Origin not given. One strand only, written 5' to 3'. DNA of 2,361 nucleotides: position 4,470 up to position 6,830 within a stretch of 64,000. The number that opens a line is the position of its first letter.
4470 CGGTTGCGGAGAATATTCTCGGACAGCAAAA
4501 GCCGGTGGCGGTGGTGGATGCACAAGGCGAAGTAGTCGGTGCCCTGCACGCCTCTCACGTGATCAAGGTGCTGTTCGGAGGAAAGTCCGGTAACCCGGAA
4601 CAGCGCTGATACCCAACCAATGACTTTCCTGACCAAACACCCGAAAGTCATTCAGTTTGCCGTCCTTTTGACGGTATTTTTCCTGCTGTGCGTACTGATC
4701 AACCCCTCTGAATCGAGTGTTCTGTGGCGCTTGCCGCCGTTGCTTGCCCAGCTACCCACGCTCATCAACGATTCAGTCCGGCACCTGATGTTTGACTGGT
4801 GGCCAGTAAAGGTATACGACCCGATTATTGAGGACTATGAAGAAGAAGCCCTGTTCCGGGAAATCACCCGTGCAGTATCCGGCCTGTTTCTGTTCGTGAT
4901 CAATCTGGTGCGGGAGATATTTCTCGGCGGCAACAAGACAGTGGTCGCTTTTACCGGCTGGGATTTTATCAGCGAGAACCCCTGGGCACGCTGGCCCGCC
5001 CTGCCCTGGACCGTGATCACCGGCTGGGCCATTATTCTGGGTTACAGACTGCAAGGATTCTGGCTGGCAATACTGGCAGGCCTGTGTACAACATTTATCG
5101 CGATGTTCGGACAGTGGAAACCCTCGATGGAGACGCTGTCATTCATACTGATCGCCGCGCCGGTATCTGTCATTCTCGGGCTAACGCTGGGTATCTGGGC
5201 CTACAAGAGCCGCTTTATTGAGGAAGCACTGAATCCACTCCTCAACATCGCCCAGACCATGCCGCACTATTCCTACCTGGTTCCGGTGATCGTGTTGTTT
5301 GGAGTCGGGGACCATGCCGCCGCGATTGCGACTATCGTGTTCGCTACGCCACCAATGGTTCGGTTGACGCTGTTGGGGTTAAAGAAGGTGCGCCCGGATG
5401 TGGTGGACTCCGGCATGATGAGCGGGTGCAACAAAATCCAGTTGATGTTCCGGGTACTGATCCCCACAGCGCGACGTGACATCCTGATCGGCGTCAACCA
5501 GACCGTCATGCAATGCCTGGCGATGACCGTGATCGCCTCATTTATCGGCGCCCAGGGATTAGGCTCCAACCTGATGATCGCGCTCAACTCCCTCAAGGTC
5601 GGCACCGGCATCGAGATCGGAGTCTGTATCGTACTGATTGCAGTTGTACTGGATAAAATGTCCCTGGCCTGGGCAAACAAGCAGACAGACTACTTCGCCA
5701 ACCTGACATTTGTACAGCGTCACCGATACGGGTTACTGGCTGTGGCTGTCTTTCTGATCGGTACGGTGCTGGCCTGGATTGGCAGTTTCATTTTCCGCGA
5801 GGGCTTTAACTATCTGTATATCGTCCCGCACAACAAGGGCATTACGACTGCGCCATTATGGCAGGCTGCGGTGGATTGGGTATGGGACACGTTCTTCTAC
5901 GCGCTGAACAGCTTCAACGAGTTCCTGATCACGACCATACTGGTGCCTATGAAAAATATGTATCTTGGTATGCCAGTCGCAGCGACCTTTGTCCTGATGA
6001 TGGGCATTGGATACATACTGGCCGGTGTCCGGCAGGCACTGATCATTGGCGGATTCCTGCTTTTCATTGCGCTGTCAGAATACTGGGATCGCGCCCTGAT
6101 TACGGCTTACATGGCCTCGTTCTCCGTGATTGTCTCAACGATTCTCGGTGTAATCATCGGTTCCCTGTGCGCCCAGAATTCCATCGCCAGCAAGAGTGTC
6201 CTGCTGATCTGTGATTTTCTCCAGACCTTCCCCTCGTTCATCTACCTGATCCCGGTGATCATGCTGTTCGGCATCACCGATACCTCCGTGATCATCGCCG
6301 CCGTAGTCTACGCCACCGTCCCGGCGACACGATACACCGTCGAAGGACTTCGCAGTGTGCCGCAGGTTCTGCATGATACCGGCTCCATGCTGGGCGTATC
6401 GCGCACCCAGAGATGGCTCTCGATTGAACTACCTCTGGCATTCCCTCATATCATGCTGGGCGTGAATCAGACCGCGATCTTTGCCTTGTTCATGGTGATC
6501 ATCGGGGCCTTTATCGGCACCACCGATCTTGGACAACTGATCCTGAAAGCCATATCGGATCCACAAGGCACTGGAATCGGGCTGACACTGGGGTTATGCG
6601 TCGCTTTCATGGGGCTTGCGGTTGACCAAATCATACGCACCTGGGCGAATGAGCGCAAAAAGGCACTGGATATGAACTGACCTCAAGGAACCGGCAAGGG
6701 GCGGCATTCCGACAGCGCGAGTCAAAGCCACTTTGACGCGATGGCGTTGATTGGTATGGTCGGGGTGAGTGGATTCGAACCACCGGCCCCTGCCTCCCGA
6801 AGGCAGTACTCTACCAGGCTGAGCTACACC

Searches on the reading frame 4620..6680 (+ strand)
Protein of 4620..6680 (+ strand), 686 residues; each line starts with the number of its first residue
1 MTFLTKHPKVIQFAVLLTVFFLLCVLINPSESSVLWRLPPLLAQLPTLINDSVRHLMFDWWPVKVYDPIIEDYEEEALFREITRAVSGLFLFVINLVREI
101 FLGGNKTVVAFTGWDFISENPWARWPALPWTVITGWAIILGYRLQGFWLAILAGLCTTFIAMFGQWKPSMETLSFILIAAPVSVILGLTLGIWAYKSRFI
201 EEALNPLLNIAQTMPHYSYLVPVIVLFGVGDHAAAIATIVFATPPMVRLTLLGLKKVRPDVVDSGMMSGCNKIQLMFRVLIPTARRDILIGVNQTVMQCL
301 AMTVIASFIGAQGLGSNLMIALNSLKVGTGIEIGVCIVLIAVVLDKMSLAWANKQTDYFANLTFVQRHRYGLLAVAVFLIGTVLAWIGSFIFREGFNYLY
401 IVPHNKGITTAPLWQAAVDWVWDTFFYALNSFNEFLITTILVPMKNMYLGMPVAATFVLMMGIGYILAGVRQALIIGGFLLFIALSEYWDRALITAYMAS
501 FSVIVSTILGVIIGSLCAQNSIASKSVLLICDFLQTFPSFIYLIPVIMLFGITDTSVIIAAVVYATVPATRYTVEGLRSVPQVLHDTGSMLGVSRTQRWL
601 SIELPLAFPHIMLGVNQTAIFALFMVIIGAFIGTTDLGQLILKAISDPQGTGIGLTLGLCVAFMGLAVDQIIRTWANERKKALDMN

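Call 70: search_protein_families(library=pfam, proteins=[window:4620-6680:+], max_evalue=0.00001)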
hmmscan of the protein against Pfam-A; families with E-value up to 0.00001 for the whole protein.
window:4620-6680:+ (686 aa): 1 family
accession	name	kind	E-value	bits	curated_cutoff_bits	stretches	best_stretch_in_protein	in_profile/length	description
PF00528.27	BPD_transp_1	-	4.7e-35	121.4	26.4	2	510-672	1-175/184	Binding-protein-dependent transport system inner membrane component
